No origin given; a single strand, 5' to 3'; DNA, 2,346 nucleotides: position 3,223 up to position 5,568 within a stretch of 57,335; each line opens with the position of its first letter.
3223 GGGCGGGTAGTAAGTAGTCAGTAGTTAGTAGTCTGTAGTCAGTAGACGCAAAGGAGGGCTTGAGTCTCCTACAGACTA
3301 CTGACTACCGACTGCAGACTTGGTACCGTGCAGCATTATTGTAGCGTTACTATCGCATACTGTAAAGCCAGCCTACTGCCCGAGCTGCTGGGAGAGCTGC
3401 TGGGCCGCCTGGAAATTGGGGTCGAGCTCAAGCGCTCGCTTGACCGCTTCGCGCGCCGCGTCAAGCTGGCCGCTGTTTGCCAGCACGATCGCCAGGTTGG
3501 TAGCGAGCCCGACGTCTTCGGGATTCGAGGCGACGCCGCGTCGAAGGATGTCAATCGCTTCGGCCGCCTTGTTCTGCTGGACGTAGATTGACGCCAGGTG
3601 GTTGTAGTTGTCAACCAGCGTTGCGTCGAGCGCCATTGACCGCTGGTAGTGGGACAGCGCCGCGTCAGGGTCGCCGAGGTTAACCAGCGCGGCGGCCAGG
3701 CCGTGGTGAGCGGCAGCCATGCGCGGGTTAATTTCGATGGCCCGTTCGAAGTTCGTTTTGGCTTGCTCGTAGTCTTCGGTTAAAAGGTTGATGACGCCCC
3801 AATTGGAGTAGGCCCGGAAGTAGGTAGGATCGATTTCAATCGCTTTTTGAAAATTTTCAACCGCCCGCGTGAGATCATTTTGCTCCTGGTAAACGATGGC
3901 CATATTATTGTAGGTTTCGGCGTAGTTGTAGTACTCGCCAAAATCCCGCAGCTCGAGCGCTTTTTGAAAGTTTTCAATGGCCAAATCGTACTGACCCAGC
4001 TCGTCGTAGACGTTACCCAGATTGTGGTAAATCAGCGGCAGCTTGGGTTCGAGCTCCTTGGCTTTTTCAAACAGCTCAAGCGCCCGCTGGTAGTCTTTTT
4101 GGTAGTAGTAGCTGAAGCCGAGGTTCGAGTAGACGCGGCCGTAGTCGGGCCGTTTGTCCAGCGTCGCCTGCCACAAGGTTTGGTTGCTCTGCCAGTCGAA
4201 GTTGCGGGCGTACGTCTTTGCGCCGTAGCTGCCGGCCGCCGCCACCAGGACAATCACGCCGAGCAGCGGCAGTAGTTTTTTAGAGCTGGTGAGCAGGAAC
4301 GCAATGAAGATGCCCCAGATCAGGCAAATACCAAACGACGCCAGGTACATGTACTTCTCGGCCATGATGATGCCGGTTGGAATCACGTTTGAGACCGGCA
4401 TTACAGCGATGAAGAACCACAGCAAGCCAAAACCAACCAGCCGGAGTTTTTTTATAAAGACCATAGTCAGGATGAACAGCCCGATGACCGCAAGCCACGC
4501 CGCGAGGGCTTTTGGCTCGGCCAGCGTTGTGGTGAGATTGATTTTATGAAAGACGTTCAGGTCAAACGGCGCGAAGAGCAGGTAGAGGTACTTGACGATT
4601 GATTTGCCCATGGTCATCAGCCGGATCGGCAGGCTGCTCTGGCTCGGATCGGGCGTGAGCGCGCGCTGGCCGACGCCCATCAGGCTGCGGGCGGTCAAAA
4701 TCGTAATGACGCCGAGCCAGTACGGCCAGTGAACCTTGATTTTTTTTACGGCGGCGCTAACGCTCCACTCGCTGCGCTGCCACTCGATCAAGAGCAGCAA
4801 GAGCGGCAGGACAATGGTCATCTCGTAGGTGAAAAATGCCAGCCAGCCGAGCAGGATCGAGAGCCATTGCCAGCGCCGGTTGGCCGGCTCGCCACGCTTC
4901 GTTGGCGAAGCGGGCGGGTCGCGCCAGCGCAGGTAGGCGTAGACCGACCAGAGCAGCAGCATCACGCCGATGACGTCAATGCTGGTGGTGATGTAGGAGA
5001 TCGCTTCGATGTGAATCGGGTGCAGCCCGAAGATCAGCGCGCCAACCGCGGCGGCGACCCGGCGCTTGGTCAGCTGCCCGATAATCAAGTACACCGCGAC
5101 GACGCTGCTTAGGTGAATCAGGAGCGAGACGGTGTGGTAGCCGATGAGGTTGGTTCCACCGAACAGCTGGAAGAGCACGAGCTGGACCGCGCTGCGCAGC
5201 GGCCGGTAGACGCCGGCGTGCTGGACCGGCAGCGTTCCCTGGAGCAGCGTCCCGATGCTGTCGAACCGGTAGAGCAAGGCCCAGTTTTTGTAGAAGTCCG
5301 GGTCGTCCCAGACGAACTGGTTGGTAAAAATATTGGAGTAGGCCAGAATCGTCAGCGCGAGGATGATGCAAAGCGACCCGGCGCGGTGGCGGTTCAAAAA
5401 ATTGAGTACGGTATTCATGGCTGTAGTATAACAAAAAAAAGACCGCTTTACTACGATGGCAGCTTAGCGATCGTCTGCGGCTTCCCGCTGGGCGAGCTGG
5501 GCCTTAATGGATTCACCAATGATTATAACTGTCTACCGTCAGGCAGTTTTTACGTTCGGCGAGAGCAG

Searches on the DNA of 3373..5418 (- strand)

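Call 48: search_with_rna_model(model_id=R1, sources=[L001, L002, L003, L004, L005, L006, L007, L008, L009, L010, L011, L012, L013, L015, L016, L017, L018, L019, L021, L024, L026, L027, L028, L030, L031, L032, L033, L034, L036, L039, L040, L041, L042, L043, L044, L045, L046, L047, L048, L050, L052, L053, L056, L057, L058, L059, L060, L061, L062, L063, L064, L065, L067, L068, L069, L070, L071, L072, L073, L075, L076, L077, L078, L079, L080, L082, L083, L085], max_evalue=0.05, make_alignment=true)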
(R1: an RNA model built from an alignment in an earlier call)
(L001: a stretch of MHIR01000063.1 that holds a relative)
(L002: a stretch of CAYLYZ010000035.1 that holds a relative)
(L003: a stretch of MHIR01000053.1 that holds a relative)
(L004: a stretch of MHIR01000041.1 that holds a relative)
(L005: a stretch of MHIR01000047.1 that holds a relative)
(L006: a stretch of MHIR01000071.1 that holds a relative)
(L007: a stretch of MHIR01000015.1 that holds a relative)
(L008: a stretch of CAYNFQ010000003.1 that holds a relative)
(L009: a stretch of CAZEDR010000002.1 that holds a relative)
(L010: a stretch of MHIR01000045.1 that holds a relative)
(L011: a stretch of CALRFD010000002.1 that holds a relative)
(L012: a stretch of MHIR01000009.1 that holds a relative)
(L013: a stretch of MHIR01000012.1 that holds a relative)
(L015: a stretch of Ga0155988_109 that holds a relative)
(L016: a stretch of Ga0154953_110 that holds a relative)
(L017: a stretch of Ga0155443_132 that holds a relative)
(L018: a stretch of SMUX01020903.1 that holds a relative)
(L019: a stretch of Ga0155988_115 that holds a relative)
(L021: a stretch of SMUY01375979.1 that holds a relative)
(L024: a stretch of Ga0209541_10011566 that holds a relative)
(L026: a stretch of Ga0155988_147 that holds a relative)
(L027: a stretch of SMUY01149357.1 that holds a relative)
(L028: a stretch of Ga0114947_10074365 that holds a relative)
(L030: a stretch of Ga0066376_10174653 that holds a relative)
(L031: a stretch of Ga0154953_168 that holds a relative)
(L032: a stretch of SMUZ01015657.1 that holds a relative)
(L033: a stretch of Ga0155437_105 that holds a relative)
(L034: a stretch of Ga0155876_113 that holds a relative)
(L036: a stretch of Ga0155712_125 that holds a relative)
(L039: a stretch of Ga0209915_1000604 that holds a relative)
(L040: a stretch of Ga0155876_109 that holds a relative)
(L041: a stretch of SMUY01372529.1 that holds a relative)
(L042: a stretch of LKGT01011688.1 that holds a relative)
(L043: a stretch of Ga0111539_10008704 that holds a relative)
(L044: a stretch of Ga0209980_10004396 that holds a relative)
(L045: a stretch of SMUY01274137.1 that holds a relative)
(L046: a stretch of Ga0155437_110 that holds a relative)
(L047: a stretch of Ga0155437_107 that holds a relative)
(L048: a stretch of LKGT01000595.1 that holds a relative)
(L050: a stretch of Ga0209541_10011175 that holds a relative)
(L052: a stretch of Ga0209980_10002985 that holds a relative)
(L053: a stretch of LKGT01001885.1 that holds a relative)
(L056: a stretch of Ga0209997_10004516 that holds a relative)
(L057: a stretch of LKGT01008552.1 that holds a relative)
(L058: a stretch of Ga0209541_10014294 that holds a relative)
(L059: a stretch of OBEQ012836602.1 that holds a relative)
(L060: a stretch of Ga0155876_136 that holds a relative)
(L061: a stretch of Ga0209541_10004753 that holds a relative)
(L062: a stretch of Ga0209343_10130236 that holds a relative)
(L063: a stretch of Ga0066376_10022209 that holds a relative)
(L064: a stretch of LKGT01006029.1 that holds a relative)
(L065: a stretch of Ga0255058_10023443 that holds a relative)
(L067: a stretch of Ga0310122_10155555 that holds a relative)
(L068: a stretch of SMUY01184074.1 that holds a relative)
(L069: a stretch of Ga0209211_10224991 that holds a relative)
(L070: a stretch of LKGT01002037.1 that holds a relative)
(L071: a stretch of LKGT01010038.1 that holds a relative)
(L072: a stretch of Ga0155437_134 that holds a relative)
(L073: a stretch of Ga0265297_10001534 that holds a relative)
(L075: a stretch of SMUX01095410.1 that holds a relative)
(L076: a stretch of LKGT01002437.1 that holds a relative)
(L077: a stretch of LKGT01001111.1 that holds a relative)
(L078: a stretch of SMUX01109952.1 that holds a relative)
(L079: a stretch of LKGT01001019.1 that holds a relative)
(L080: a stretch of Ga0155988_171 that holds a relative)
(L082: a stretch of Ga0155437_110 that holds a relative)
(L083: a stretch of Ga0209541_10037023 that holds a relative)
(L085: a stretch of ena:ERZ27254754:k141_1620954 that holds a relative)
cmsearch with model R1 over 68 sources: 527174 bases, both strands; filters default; matches with E-value up to 0.05: 77.
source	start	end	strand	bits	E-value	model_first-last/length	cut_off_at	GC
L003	531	560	-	53.7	1.2e-08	1-30/30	no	0.73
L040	2323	2352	-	53.7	1.2e-08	1-30/30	no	0.73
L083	111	140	-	53.7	1.2e-08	1-30/30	no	0.73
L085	6930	6959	-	53.1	1.6e-08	1-30/30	no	0.8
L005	1649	1678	+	52.8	1.9e-08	1-30/30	no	0.7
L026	1649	1678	+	52.8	1.9e-08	1-30/30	no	0.7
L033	1651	1680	-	52.5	2.2e-08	1-30/30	no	0.73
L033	2129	2158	-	51.4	3.6e-08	1-30/30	no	0.77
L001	4144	4173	-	51.4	3.7e-08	1-30/30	no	0.73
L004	1851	1880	+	51.4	3.7e-08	1-30/30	no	0.73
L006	4435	4464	-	51.4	3.7e-08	1-30/30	no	0.73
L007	94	123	+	51.4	3.7e-08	1-30/30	no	0.73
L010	2651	2680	-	51.4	3.7e-08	1-30/30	no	0.73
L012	6794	6823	+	51.4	3.7e-08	1-30/30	no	0.73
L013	6122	6151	+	51.4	3.7e-08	1-30/30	no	0.73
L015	2015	2044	+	51.4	3.7e-08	1-30/30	no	0.73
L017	4574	4603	+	51.4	3.7e-08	1-30/30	no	0.73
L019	8094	8123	+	51.4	3.7e-08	1-30/30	no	0.73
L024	12019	12048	-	51.4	3.7e-08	1-30/30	no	0.73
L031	9768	9797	-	51.4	3.7e-08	1-30/30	no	0.73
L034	11297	11326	-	51.4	3.7e-08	1-30/30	no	0.73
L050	5615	5644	+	51.4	3.7e-08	1-30/30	no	0.73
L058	10651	10680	-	51.4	3.7e-08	1-30/30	no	0.73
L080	2955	2984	-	51.4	3.7e-08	1-30/30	no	0.73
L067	256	285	-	50.8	5e-08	1-30/30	no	0.73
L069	42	71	-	50.8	5e-08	1-30/30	no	0.73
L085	10504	10533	-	50.8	5e-08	1-30/30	no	0.73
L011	2531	2560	+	50.6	5.5e-08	1-30/30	no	0.67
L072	8778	8807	-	50.4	6.1e-08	1-30/30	no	0.73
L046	2387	2416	-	50.1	6.8e-08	1-30/30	no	0.8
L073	8882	8911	-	50.1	6.9e-08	1-30/30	no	0.7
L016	517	546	-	49.9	7.5e-08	1-30/30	no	0.77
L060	80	109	-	49.9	7.5e-08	1-30/30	no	0.77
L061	5280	5309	+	49.9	7.5e-08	1-30/30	no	0.77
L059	1387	1416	-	49.1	1.1e-07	1-30/30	no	0.7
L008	1064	1093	+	48.8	1.3e-07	1-30/30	no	0.67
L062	704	733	+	48.2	1.7e-07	1-30/30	no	0.73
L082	8538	8567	+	48.2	1.7e-07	1-30/30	no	0.73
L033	5103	5132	+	47.4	2.6e-07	1-30/30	no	0.7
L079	4913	4942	+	46.9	3.3e-07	1-30/30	no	0.67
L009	2021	2050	+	46.7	3.7e-07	1-30/30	no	0.73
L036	4978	5007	+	46.6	3.8e-07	1-30/30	no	0.67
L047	9127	9156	-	46.6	3.8e-07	1-30/30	no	0.67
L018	8329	8358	+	46.3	4.5e-07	1-30/30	no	0.7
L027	768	797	-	46.3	4.5e-07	1-30/30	no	0.7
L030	177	206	-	46.3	4.5e-07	1-30/30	no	0.7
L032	503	532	-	46.3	4.5e-07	1-30/30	no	0.7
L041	212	241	-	46.3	4.5e-07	1-30/30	no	0.7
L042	258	287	-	46.3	4.5e-07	1-30/30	no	0.7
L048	9383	9412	+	46.3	4.5e-07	1-30/30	no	0.7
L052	5454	5483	-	46.3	4.5e-07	1-30/30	no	0.7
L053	5155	5184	+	46.3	4.5e-07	1-30/30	no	0.7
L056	199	228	-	46.3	4.5e-07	1-30/30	no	0.7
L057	2542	2571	+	46.3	4.5e-07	1-30/30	no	0.7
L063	142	171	-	46.3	4.5e-07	1-30/30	no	0.7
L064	2605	2634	+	46.3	4.5e-07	1-30/30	no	0.7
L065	1588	1617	+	46.3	4.5e-07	1-30/30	no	0.7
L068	1927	1956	-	46.3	4.5e-07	1-30/30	no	0.7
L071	2394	2423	+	46.3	4.5e-07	1-30/30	no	0.7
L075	1743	1772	+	46.3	4.5e-07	1-30/30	no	0.7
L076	4632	4661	-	46.3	4.5e-07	1-30/30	no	0.7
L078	9425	9454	+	46.3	4.5e-07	1-30/30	no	0.7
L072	4439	4468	+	43.4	1.8e-06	1-30/30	no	0.77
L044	2387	2416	+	42.1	3.5e-06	1-30/30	no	0.7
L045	316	345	+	42.1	3.5e-06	1-30/30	no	0.7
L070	816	845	+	42.1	3.5e-06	1-30/30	no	0.7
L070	1161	1190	+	42.1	3.5e-06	1-30/30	no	0.7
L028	1402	1431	-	40.8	6.5e-06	1-30/30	no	0.7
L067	218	247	-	40.5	7.6e-06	1-30/30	no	0.7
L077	3153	3182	-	40.5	7.6e-06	1-30/30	no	0.7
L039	1153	1182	+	36.6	5.1e-05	1-30/30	no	0.7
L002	6907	6936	+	36.5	5.3e-05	1-30/30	no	0.7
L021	2447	2476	+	34.9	0.00012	1-30/30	no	0.67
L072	9360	9389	-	34.4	0.00015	1-30/30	no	0.73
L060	28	52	-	33.5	0.00023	6-30/30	no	0.8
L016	3033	3063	-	28.6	0.0026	1-30/30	no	0.74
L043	5928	5957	-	27.9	0.0037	1-30/30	no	0.77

Alignment A2: 77 matches aligned to the model, 33 columns, each read 5' to 3' on its own strand. Consensus structure (alignment columns), stored with it:
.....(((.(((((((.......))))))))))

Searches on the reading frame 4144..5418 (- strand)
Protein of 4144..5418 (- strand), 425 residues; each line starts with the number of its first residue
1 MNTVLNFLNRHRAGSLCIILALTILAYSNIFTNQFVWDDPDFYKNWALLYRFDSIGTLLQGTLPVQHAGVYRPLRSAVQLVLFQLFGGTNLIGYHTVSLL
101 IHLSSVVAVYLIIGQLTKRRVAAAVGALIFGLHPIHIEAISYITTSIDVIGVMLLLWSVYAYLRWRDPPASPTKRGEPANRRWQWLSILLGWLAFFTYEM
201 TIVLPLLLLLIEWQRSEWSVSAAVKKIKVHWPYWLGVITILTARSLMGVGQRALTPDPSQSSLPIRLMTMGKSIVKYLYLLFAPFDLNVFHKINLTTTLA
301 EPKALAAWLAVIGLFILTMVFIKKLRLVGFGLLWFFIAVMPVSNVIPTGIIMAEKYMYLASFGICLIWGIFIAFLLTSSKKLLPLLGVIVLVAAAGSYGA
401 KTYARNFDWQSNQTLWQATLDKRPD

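Call 35: find_homologous_proteins(query=window:4144-5418:-, max_evalue=1e-10)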
Query seq(425 aa) (425 aa): 58 proteins with E <= 1e-10 among 8000 candidates.
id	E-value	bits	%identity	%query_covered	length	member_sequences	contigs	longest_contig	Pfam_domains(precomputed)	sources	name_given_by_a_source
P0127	8.1e-275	930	99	100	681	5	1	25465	PF13414.13,PF12569.15,PF13374.13,PF07721.21,PF00515.35,PF13424.13,PF13429.13,PF07719.24,PF13174.13,PF20308.5,PF25063.1,PF13431.13,PF23914.2,PF13176.13,PF24885.2,PF13428.13,PF14559.13,PF10516.16,PF13371.13,PF17874.8,PF12895.14,PF21033.5,PF13432.13,PF13181.13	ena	-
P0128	1.4e-247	840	94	99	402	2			-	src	-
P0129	7.3e-207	706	89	86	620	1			PF13414.13,PF12569.15,PF13374.13,PF07721.21,PF00515.35,PF13424.13,PF13429.13,PF07719.24,PF13174.13,PF13231.13,PF20308.5,PF25063.1,PF13431.13,PF23914.2,PF13176.13,PF24885.2,PF13428.13,PF25064.2,PF14559.13,PF10516.16,PF13371.13,PF17874.8,PF12895.14,PF21033.5,PF13432.13,PF13181.13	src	-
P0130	5.7e-204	696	72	100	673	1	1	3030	PF25063.1,PF13431.13,PF23914.2,PF13414.13,PF13176.13,PF24885.2,PF13428.13,PF13374.13,PF07721.21,PF14559.13,PF24575.2,PF10516.16,PF13371.13,PF00515.35,PF12895.14,PF13424.13,PF21033.5,PF13432.13,PF13429.13,PF13181.13,PF07719.24,PF13174.13,PF20308.5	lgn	-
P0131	8.1e-146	505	58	100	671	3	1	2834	PF25063.1,PF13431.13,PF23914.2,PF13414.13,PF13176.13,PF24885.2,PF12569.15,PF13428.13,PF25064.2,PF13374.13,PF07721.21,PF14559.13,PF24575.2,PF13371.13,PF00515.35,PF12895.14,PF13424.13,PF21033.5,PF13432.13,PF13181.13,PF14561.13,PF07719.24,PF13174.13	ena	-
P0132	4.9e-135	469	53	100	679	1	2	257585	PF13431.13,PF23914.2,PF13414.13,PF25058.2,PF13176.13,PF24885.2,PF13428.13,PF13374.13,PF14559.13,PF24575.2,PF13371.13,PF00515.35,PF12895.14,PF13424.13,PF21033.5,PF13432.13,PF13429.13,PF13181.13,PF14561.13,PF07719.24,PF13174.13,PF20308.5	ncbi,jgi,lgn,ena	ncbi:MAG: tetratricopeptide repeat protein [Patescibacteria group bacterium]|jgi:tetratricopeptide (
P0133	1.4e-134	468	54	96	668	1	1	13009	PF13431.13,PF23914.2,PF13414.13,PF13176.13,PF12569.15,PF13428.13,PF13374.13,PF14559.13,PF13371.13,PF00515.35,PF13424.13,PF21033.5,PF13432.13,PF13181.13,PF07719.24,PF13174.13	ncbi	-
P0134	5.9e-131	456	52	100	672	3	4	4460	PF13431.13,PF23914.2,PF13414.13,PF13176.13,PF13428.13,PF13374.13,PF14559.13,PF13371.13,PF00515.35,PF12895.14,PF13424.13,PF21033.5,PF13432.13,PF13181.13,PF14561.13,PF07719.24,PF13174.13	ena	-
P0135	2.5e-129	450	52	100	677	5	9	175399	PF25063.1,PF13431.13,PF23914.2,PF13414.13,PF13176.13,PF24885.2,PF12569.15,PF13428.13,PF13374.13,PF14559.13,PF24575.2,PF13371.13,PF00515.35,PF22860.3,PF12895.14,PF13424.13,PF21033.5,PF13432.13,PF13429.13,PF13181.13,PF07719.24,PF13174.13,PF20308.5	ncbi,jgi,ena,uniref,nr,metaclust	ncbi:MAG: hypothetical protein A2731_01595 [Candidatus Buchananbacteria bacterium RIFCSPHIGHO2_01_FU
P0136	3.2e-121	424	48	100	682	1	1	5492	PF16068.11,PF13414.13,PF12569.15,PF13374.13,PF24575.2,PF00515.35,PF13424.13,PF13429.13,PF07719.24,PF13174.13,PF20308.5,PF25063.1,PF14853.13,PF13431.13,PF23914.2,PF25062.2,PF25058.2,PF13176.13,PF24885.2,PF13428.13,PF25064.2,PF14559.13,PF13371.13,PF12895.14,PF21033.5,PF13432.13,PF13181.13,PF10373.16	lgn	-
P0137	8.8e-121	422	50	100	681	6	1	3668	PF13414.13,PF12569.15,PF13374.13,PF24575.2,PF00515.35,PF13424.13,PF14561.13,PF07719.24,PF13174.13,PF20308.5,PF25063.1,PF13431.13,PF23914.2,PF25062.2,PF13176.13,PF24885.2,PF13428.13,PF25064.2,PF14559.13,PF13371.13,PF17874.8,PF12895.14,PF21033.5,PF13432.13,PF13181.13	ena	-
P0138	7.1e-114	399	46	100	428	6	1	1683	-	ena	-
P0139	1.3e-113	399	47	100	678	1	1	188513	PF13431.13,PF23914.2,PF13414.13,PF13176.13,PF12569.15,PF13428.13,PF13374.13,PF14559.13,PF24575.2,PF13371.13,PF17874.8,PF00515.35,PF12895.14,PF13424.13,PF21033.5,PF13432.13,PF13429.13,PF13181.13,PF07719.24,PF13174.13,PF20308.5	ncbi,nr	ncbi:MAG: tetratricopeptide repeat protein [Candidatus Buchananbacteria bacterium]|nr:tetratricopept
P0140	5.1e-111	390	47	100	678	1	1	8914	PF25063.1,PF13431.13,PF23914.2,PF13414.13,PF13176.13,PF12569.15,PF13428.13,PF13374.13,PF14559.13,PF24575.2,PF13371.13,PF00515.35,PF12895.14,PF13424.13,PF21033.5,PF13432.13,PF13181.13,PF14561.13,PF07719.24,PF13174.13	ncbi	-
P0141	1.0e-106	376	47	100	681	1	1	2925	PF13414.13,PF12569.15,PF13374.13,PF24575.2,PF00515.35,PF13424.13,PF13429.13,PF14561.13,PF07719.24,PF13174.13,PF20308.5,PF25063.1,PF13431.13,PF23914.2,PF13176.13,PF24885.2,PF13428.13,PF14559.13,PF13371.13,PF17874.8,PF12895.14,PF21033.5,PF13432.13,PF13181.13,PF10373.16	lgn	-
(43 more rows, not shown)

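Call 83: find_encoding_contigs(protein=P0130, flank=3000, max_places=2)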
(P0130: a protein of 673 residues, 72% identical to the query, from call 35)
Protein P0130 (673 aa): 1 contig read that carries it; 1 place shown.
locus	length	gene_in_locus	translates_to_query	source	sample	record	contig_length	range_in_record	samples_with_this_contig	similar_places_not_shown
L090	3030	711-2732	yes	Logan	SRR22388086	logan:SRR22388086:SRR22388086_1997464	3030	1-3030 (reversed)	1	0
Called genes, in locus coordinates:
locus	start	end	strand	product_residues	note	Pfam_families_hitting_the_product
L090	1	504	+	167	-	?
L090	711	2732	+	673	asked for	PF00515:TPR_1, PF07719:TPR_2, PF00515:TPR_1, PF13424:TPR_12, PF23914:TPR_CcmH_CycH, PF00515:TPR_1, PF07719:TPR_2, PF13181:TPR_8, +30 more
